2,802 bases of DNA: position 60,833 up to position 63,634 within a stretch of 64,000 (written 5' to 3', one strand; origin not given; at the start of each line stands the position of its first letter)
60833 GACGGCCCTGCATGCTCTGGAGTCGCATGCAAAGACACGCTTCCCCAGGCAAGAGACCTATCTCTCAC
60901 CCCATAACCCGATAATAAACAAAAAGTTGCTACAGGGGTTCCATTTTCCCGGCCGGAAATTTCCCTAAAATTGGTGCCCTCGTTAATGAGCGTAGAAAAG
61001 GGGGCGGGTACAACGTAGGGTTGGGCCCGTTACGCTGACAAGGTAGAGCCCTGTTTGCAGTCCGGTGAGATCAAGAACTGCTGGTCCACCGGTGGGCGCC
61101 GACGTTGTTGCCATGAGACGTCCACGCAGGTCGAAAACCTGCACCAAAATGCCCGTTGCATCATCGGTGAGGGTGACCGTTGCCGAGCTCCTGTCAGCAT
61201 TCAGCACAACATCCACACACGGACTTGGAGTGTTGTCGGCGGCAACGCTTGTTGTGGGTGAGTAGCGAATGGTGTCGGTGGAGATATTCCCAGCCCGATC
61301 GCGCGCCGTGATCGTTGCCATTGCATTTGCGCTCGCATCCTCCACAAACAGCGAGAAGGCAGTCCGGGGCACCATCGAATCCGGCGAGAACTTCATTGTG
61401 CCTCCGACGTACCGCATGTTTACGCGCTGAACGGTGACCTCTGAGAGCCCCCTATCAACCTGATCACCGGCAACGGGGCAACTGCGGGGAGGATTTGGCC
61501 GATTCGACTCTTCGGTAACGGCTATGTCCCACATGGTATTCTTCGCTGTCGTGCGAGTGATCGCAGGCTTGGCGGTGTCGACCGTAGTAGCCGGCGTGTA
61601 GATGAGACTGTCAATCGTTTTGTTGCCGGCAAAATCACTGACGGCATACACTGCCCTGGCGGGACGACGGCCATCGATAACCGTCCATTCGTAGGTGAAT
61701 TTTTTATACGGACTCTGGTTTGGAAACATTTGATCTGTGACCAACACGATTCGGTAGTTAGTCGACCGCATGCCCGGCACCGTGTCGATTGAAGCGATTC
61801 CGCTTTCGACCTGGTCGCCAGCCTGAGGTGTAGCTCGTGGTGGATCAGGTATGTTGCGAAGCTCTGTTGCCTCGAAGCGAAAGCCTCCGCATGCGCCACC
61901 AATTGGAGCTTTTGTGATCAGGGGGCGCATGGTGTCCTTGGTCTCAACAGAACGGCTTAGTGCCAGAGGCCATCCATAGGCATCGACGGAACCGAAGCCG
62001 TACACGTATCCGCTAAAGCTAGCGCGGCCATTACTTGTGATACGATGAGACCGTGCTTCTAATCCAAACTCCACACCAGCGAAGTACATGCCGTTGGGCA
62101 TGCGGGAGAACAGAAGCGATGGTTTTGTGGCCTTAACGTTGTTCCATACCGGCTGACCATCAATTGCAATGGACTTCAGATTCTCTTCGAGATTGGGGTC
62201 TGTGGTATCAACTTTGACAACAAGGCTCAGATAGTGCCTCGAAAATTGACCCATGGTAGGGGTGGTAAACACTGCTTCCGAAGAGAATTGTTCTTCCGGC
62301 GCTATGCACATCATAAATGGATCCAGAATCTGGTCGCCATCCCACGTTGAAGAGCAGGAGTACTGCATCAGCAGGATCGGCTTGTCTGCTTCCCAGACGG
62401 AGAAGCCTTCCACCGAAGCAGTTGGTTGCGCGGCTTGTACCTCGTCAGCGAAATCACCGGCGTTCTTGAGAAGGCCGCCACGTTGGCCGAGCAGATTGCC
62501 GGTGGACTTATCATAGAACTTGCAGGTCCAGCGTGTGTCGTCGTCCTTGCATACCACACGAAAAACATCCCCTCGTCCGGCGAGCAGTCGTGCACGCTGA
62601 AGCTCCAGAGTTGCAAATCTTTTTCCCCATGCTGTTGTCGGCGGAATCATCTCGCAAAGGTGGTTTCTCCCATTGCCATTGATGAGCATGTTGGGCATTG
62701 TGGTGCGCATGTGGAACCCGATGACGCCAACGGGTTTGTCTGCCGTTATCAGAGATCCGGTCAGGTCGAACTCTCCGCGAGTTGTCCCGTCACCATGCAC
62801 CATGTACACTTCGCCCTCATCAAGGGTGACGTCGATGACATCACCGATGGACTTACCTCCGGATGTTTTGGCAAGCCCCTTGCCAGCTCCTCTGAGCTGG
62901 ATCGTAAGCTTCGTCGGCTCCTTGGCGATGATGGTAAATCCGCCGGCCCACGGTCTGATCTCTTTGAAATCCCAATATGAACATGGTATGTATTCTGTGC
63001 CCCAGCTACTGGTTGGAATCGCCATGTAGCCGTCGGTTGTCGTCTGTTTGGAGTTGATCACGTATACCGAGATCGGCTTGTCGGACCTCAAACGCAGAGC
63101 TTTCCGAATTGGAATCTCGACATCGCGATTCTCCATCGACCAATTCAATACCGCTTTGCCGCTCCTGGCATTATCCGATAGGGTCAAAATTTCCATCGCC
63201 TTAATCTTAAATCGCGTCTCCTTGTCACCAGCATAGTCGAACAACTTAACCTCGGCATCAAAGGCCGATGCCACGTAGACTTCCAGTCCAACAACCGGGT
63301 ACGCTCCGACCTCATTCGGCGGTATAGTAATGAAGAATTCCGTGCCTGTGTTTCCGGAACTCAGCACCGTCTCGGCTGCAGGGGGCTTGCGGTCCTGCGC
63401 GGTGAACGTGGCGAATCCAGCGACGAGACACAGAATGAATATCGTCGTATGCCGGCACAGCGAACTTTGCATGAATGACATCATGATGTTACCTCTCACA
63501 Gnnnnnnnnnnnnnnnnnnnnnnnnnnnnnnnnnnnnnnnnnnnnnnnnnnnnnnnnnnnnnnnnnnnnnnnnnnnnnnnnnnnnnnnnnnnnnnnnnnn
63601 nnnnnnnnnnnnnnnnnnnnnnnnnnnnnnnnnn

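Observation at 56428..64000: Tandem cluster of three paralogous giant T9SS cargo genes with a shared N-terminal module and different C-terminal domain sets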

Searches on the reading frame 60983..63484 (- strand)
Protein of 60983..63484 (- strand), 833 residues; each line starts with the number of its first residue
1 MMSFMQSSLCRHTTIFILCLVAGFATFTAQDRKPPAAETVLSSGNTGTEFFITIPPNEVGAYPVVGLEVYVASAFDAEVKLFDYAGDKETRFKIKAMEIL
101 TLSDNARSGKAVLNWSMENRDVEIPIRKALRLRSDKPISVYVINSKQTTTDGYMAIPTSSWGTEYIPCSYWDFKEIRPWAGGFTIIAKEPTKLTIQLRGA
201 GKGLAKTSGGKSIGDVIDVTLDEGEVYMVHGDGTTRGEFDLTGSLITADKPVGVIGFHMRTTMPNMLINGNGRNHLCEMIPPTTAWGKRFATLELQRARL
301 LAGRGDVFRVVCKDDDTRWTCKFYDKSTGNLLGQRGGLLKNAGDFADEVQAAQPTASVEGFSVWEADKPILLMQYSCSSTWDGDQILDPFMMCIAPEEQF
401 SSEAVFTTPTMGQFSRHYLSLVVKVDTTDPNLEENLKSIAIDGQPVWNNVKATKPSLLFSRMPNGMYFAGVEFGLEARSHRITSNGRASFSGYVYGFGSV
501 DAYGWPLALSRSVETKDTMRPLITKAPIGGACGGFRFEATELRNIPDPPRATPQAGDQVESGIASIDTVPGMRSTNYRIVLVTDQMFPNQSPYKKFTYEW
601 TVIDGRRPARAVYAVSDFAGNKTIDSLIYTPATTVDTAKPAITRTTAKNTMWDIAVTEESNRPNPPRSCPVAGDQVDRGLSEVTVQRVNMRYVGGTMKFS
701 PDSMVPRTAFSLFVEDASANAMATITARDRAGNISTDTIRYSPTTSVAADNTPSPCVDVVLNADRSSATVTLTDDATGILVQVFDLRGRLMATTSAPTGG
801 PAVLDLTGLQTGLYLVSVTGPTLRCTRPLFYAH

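Call 4: search_protein_families(library=pfam, proteins=[window:60983-63484:-], max_evalue=0.1)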
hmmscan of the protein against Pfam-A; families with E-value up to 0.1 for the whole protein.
window:60983-63484:- (833 aa): 2 families
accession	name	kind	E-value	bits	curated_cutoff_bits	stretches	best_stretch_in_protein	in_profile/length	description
PF17517.7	IgGFc_binding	-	1.8e-43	149.4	25.6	1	151-496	1-297/297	IgGFc binding protein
PF18962.6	Por_Secre_tail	-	3.3e-05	24.5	27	1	773-820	23-64/75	Secretion system C-terminal sorting domain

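Call 6: search_protein_families(library=ncbifam, proteins=[window:60983-63484:-], max_evalue=0.1)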
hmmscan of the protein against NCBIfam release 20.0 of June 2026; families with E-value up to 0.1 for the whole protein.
window:60983-63484:- (833 aa): 2 families
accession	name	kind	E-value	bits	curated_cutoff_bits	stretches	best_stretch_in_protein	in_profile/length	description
TIGR04183.1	Por_Secre_tail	domain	1e-06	28.6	23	1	772-820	17-60/72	T9SS type A sorting domain-containing protein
NF038113.1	T9SSA_dep_M36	equivalog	0.055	11.6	885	1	762-826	798-863/869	T9SS-dependent M36 family metallopeptidase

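Call 11: find_homologous_proteins(query=window:60983-63484:-)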
Query window:60983-63484:- (833 aa): 310 proteins with E <= 0.001 among 8000 candidates; the best 120 are listed.
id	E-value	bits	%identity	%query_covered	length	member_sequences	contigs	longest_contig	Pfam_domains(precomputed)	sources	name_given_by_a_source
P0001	0.0e+0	1915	100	100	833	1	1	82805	PF17517.8,PF18962.8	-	-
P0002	0.0e+0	1214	62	99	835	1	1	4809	PF17517.8,PF18962.8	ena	-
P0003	0.0e+0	1150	61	98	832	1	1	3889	PF17517.8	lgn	-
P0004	0.0e+0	1134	61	98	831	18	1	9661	PF17517.8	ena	-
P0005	0.0e+0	1115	59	98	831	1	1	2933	PF17517.8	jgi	jgi:hypothetical protein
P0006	0.0e+0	1106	59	98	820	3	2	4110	PF17517.8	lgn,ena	-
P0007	0.0e+0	1105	59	98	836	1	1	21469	PF17517.8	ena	-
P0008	0.0e+0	1079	58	99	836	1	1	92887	PF17517.8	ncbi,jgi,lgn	ncbi:MAG: hypothetical protein RIR53_261 [Bacteroidota bacterium]|jgi:hypothetical protein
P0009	0.0e+0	1053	60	94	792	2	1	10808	PF17517.8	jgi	jgi:hypothetical protein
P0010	0.0e+0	1028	70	74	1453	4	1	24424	PF22073.3,PF07610.18,PF17517.8,PF18962.8,PF22544.3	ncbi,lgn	ncbi:MAG: choice-of-anchor D domain-containing protein [Candidatus Kapaibacterium sp.]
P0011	4.2e-298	1009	68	75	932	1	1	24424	PF17517.8,PF22544.3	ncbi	ncbi:MAG: hypothetical protein ACKOE4_02320 [Candidatus Kapaibacterium sp.]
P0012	1.6e-292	990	66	77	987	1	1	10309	PF17517.8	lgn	-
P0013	5.6e-291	985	67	75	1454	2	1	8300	PF22073.3,PF15780.12,PF17517.8,PF18962.8,PF22544.3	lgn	-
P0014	3.1e-284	963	67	74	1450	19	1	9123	PF22073.3,PF15780.12,PF07610.18,PF17517.8,PF18962.8,PF22544.3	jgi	jgi:hypothetical protein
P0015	3.2e-281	953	66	74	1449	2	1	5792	PF22073.3,PF15780.12,PF17517.8,PF18962.8,PF22544.3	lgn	-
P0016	5.8e-281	952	65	75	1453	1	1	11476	PF22073.3,PF15780.12,PF17517.8,PF18962.8,PF22544.3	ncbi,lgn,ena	-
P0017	7.6e-280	948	64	76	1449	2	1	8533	PF22073.3,PF15780.12,PF17517.8,PF18962.8,PF22544.3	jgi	-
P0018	9.9e-275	931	65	74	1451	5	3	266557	PF22073.3,PF15780.12,PF17517.8,PF18962.8,PF22544.3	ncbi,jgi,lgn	ncbi:MAG: hypothetical protein RL594_1328 [Bacteroidota bacterium]|jgi:hypothetical protein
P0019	2.8e-271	920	63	77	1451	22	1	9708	PF22073.3,PF15780.12,PF17517.8,PF18962.8,PF13860.13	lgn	-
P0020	1.3e-266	905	61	77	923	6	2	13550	PF17517.8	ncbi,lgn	-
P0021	6.6e-257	873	61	75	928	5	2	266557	PF17517.8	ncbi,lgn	ncbi:MAG: hypothetical protein RL594_1329 [Bacteroidota bacterium]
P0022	2.3e-247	841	59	75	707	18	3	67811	PF17517.8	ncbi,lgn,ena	-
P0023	4.2e-247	840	59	74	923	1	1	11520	PF15780.12,PF17517.8,PF22544.3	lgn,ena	-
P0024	2.9e-244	831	59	75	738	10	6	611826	PF17517.8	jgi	jgi:hypothetical protein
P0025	1.6e-231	789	58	75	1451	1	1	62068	PF22073.3,PF15780.12,PF17517.8,PF18962.8,PF22544.3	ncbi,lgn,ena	-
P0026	1.6e-230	785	54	76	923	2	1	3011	PF17517.8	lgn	-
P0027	1.2e-229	782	46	97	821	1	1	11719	PF17517.8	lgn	-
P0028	1.6e-229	782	54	76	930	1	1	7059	PF17517.8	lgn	-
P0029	1.8e-228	778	46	97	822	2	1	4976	PF17517.8,PF18962.8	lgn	-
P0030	7.6e-228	776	47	98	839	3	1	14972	PF17517.8,PF18962.8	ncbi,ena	-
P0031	8.8e-227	773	49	87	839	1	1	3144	PF17517.8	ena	-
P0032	5.9e-225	767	54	74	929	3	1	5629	PF17517.8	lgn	-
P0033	1.8e-224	765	55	75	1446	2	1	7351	PF22073.3,PF15780.12,PF17517.8,PF18962.8,PF22544.3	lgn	-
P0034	3.0e-224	765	55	74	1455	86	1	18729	PF15780.12,PF07610.18,PF17517.8,PF18962.8,PF22544.3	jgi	jgi:hypothetical protein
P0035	3.1e-223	761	53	76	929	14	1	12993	PF17517.8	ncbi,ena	-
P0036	6.4e-223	760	55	74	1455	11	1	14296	PF22073.3,PF17517.8,PF18962.8,PF22544.3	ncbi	-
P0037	1.3e-221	756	54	75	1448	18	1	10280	PF15780.12,PF17517.8,PF18962.8,PF22544.3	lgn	-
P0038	1.3e-221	756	56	72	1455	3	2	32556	PF22073.3,PF17517.8,PF18962.8,PF22544.3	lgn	-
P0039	1.3e-220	752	54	72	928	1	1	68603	PF17517.8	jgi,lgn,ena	-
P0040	1.6e-220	752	48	85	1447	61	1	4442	PF15780.12,PF17517.8,PF18962.8,PF22544.3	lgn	-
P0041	2.4e-220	752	54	73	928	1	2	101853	PF17517.8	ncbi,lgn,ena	-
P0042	1.9e-219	749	53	74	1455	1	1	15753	PF22073.3,PF17517.8,PF18962.8,PF22544.3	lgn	-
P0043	1.4e-218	746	55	75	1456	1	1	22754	PF22073.3,PF15780.12,PF07610.18,PF17517.8,PF18962.8,PF22544.3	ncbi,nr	ncbi:MAG: choice-of-anchor D domain-containing protein [Candidatus Kapabacteria bacterium]|nr:choice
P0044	1.6e-217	742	52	75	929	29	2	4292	PF17517.8,PF22544.3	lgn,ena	-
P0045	2.5e-217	742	52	74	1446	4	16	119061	PF22073.3,PF15780.12,PF17517.8,PF18962.8,PF22544.3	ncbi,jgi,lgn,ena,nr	ncbi:MAG: hypothetical protein FJ211_06720 [Ignavibacteria bacterium]|nr:hypothetical protein [Ignav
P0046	4.0e-217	741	55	71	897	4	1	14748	PF07610.18,PF17517.8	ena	-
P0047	1.3e-216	739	55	70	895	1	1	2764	PF17517.8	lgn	-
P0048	2.1e-216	739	45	97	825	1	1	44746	PF17517.8,PF18962.8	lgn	-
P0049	1.8e-215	735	43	98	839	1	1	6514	PF17517.8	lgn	-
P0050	6.0e-215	734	54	72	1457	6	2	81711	PF22073.3,PF15780.12,PF07610.18,PF17517.8,PF18962.8,PF22544.3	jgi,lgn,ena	-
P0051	1.4e-214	733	55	72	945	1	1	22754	PF15780.12,PF17517.8,PF18962.8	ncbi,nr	ncbi:MAG: hypothetical protein NTX15_00870 [Candidatus Kapabacteria bacterium]|nr:hypothetical prote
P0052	2.3e-213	729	45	97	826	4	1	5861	PF17517.8,PF18962.8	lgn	-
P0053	2.2e-210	719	44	98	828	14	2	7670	PF17517.8,PF18962.8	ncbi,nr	ncbi:MAG: T9SS type A sorting domain-containing protein [Candidatus Kapabacteria bacterium]|nr:T9SS 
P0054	2.3e-210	719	45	94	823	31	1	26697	PF17517.8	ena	-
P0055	2.2e-208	712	52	74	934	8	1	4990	PF17517.8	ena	-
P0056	8.8e-208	710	44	97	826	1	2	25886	PF17517.8,PF18962.8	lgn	-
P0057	2.0e-207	709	51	75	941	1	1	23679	PF17517.8,PF18962.8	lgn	-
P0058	3.0e-207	708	44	94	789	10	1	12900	PF17517.8,PF18962.8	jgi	-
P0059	4.5e-206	704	52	74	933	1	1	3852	PF17517.8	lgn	-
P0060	9.6e-206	703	50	76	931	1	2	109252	PF17517.8,PF18962.8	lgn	-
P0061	9.5e-205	700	51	74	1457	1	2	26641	PF17517.8,PF18962.8,PF22544.3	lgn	-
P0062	5.2e-203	694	44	95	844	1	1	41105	PF17517.8,PF18962.8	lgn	-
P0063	7.2e-201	687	51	76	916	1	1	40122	PF17517.8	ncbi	-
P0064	6.9e-198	677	50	74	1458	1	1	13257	PF15780.12,PF17517.8,PF18962.8,PF22544.3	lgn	-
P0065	1.0e-197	677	44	97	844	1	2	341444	PF17517.8,PF18962.8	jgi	jgi:hypothetical protein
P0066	2.5e-197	675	50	73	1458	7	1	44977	PF22073.3,PF17517.8,PF18962.8,PF22544.3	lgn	-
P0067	3.7e-197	675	49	75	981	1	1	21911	PF17517.8,PF22544.3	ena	-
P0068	3.8e-197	675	56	59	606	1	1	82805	PF17517.8,PF18962.8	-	-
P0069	4.1e-195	668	42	97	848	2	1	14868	PF17517.8,PF18962.8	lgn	-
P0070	1.7e-194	666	49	74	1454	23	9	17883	PF22073.3,PF15780.12,PF17517.8,PF18962.8,PF22544.3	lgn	-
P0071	4.8e-193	661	50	74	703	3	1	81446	PF17517.8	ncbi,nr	ncbi:MAG: IgGFc-binding protein [bacterium]|nr:IgGFc-binding protein [bacterium]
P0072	1.3e-192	660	43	94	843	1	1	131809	PF17517.8,PF18962.8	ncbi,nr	ncbi:MAG: T9SS type A sorting domain-containing protein [Bacteroidetes bacterium]|nr:T9SS type A sor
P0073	1.7e-192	659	44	95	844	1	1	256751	PF17517.8,PF18962.8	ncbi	-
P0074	8.2e-192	657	46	80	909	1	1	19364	PF17517.8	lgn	-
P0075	2.3e-191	656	49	73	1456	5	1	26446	PF15780.12,PF17517.8,PF18962.8,PF22544.3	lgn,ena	-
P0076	7.0e-191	654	50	71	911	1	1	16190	PF17517.8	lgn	-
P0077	1.2e-190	653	42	98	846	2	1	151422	PF17517.8,PF18962.8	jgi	jgi:hypothetical protein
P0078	3.6e-189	648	46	79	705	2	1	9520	PF17517.8,PF18962.8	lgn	-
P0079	4.6e-188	645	50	72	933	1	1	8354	PF17517.8,PF22544.3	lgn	-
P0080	2.4e-186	639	46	79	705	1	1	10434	PF17517.8,PF18962.8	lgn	-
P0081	1.1e-185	637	43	98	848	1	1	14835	PF17517.8,PF18962.8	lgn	-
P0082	1.9e-185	636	47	79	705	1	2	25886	PF17517.8,PF18962.8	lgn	-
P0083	1.2e-183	630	47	75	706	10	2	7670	PF17517.8,PF18962.8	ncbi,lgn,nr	ncbi:MAG: T9SS type A sorting domain-containing protein [Candidatus Kapabacteria bacterium]|nr:T9SS 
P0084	9.3e-181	621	48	75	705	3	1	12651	PF17517.8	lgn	-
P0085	1.1e-180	620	48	75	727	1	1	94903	PF17517.8,PF18962.8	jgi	-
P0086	1.6e-172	593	41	97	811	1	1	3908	PF17517.8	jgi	jgi:hypothetical protein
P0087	3.1e-170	586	46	73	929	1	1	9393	PF17517.8,PF18962.8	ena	-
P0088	2.5e-161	556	38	96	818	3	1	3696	PF17517.8,PF18962.8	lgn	-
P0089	4.0e-153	529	44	73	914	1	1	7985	PF22073.3,PF15780.12,PF17517.8,PF18962.8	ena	-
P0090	1.3e-151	524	44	73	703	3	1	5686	PF17517.8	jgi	jgi:hypothetical protein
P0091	1.7e-148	514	42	71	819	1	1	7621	PF17517.8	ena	-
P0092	3.2e-148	513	44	66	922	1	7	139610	PF17517.8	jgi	jgi:hypothetical protein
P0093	1.4e-146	508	46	61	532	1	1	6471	PF17517.8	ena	-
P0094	3.5e-146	506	43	70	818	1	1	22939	PF17517.8,PF22544.3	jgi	-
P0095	3.7e-142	493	37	95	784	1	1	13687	PF17517.8,PF18962.8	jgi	jgi:hypothetical protein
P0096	7.2e-142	492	41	74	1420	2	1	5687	PF22073.3,PF21633.4,PF15780.12,PF07610.18,PF17517.8,PF18962.8,PF22067.3,PF22544.3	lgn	-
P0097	2.5e-140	487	41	71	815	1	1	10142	PF17517.8,PF18962.8,PF22544.3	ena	-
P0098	6.3e-139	482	43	72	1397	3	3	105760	PF22073.3,PF15780.12,PF07610.18,PF17517.8,PF18962.8,PF24507.2,PF22544.3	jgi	jgi:hypothetical protein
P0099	2.8e-138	480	42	70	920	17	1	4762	PF15780.12,PF17517.8,PF18962.8,PF22544.3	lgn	-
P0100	7.0e-138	479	40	74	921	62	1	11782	PF15780.12,PF17517.8,PF18962.8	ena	-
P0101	9.7e-138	478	48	59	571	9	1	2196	PF17517.8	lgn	-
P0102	3.0e-137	477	42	76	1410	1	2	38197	PF15780.12,PF17517.8,PF18962.8,PF22544.3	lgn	-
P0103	2.7e-133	464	49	55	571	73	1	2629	PF17517.8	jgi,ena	-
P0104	2.1e-132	461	41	72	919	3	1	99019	PF15780.12,PF17517.8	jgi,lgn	jgi:hypothetical protein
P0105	2.3e-132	461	47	55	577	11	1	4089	PF17517.8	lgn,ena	-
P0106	6.6e-132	459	40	74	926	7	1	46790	PF17517.8,PF18962.8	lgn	-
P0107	1.5e-131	458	46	59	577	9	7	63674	PF17517.8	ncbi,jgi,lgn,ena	jgi:hypothetical protein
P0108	6.3e-131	456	40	74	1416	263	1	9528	PF22073.3,PF15780.12,PF07610.18,PF17517.8,PF18962.8,PF22544.3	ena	-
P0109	9.3e-131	455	49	55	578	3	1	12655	PF17517.8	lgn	-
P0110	2.2e-130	454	39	74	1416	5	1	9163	PF22073.3,PF15780.12,PF07610.18,PF17517.8,PF18962.8,PF22067.3,PF22544.3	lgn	-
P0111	7.0e-130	452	40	74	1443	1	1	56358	PF22073.3,PF15780.12,PF07610.18,PF17517.8,PF00932.26,PF12371.15,PF22544.3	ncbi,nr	ncbi:MAG: choice-of-anchor D domain-containing protein [Ignavibacteriae bacterium]|nr:choice-of-anch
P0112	7.9e-130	452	43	58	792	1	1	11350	PF17517.8,PF18962.8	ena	-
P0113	1.5e-129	451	40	72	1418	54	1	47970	PF22073.3,PF15780.12,PF07610.18,PF17517.8,PF22067.3,PF22544.3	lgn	-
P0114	7.4e-129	449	41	71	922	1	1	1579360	PF15780.12,PF17517.8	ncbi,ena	ncbi:MAG: hypothetical protein U0264_01500 [Candidatus Kapaibacterium sp.]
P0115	3.3e-128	447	44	59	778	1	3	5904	PF22073.3,PF17517.8,PF18962.8,PF22544.3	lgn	-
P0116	8.3e-128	446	39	72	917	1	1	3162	PF15780.12,PF17517.8,PF22544.3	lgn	-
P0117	8.7e-128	445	39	77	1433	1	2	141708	PF22073.3,PF15780.12,PF17517.8,PF18962.8,PF12371.15,PF22544.3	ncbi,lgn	-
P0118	1.1e-127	445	40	72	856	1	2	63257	PF17517.8,PF18962.8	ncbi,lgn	-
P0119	1.3e-127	445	40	72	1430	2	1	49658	PF22073.3,PF15780.12,PF17517.8,PF00932.26,PF18962.8,PF22544.3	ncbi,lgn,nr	ncbi:MAG: choice-of-anchor D domain-containing protein [Bacteroidetes bacterium]|nr:choice-of-anchor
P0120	1.5e-127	445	40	76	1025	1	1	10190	PF22073.3,PF21633.4,PF17517.8,PF18962.8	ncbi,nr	ncbi:MAG: IgGFc-binding protein [Ignavibacteriae bacterium]|nr:IgGFc-binding protein [Ignavibacterio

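Call 12: search_solved_structures(query=window:60983-63484:-, max_evalue=1, show_alignments=2)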
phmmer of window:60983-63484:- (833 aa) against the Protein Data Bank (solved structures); distinct sequences matched with E-value up to 1: 0.

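Call 15: find_encoding_contigs(protein=P0068, flank=10000, max_places=3)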
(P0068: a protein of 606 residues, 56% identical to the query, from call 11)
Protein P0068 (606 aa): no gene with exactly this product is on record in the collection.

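Call 16: find_encoding_contigs(protein=P0018, flank=10000, max_places=3)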
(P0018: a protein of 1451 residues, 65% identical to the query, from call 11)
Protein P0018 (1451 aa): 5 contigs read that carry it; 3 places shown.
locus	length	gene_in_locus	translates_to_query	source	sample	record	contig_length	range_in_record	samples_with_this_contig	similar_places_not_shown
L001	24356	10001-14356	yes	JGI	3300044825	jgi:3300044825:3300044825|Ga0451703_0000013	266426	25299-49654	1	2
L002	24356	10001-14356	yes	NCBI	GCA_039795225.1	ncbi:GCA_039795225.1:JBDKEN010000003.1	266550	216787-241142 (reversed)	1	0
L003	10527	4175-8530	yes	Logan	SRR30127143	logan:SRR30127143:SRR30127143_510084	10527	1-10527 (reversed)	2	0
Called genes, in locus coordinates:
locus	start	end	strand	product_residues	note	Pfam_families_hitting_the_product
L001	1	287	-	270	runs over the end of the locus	PF00318:Ribosomal_S2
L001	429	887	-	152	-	PF00380:Ribosomal_S9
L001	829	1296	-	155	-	PF00572:Ribosomal_L13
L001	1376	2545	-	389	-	PF01875:Memo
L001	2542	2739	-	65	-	-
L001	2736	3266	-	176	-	PF00132:Hexapep (weak), PF25087:GMPPB_C (faint), PF21711:DCTN5 (faint), PF25084:LbH_EIF2B (weak), PF00132:Hexapep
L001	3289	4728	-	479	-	PF01743:PolyA_pol, PF12627:PolyA_pol_RNAbd, PF01966:HD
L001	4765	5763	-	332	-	PF02779:Transket_pyr, PF02780:Transketolase_C, PF22613:Transketolase_C_1 (weak)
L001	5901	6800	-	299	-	PF13292:DXP_synthase_N, PF00456:Transketolase_N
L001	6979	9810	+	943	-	PF17517:IgGFc_binding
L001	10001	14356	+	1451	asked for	PF22073:Cep192_D4 (faint), PF17517:IgGFc_binding, PF15780:ASH (faint), PF22544:HYDIN_VesB_CFA65-like_Ig (faint), PF18962:Por_Secre_tail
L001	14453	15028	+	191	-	PF18962:Por_Secre_tail (weak)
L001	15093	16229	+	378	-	PF01053:Cys_Met_Meta_PP, PF01041:DegT_DnrJ_EryC1 (weak)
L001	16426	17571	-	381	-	PF01757:Acyl_transf_3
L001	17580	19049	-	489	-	PF04244:DPRP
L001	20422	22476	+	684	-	PF16655:PhoD_N, PF09423:PhoD, PF18962:Por_Secre_tail (weak)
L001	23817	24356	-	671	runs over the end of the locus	PF18962:Por_Secre_tail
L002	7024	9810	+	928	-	PF17517:IgGFc_binding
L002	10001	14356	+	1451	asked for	PF22073:Cep192_D4 (faint), PF17517:IgGFc_binding, PF15780:ASH (faint), PF22544:HYDIN_VesB_CFA65-like_Ig (faint), PF18962:Por_Secre_tail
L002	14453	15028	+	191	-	PF18962:Por_Secre_tail (weak)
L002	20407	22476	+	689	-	PF16655:PhoD_N, PF09423:PhoD, PF18962:Por_Secre_tail (weak)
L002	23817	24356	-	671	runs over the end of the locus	PF18962:Por_Secre_tail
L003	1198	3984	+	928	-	PF17517:IgGFc_binding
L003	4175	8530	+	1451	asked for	PF22073:Cep192_D4 (faint), PF17517:IgGFc_binding, PF15780:ASH (faint), PF22544:HYDIN_VesB_CFA65-like_Ig (faint), PF18962:Por_Secre_tail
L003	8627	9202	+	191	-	PF18962:Por_Secre_tail (weak)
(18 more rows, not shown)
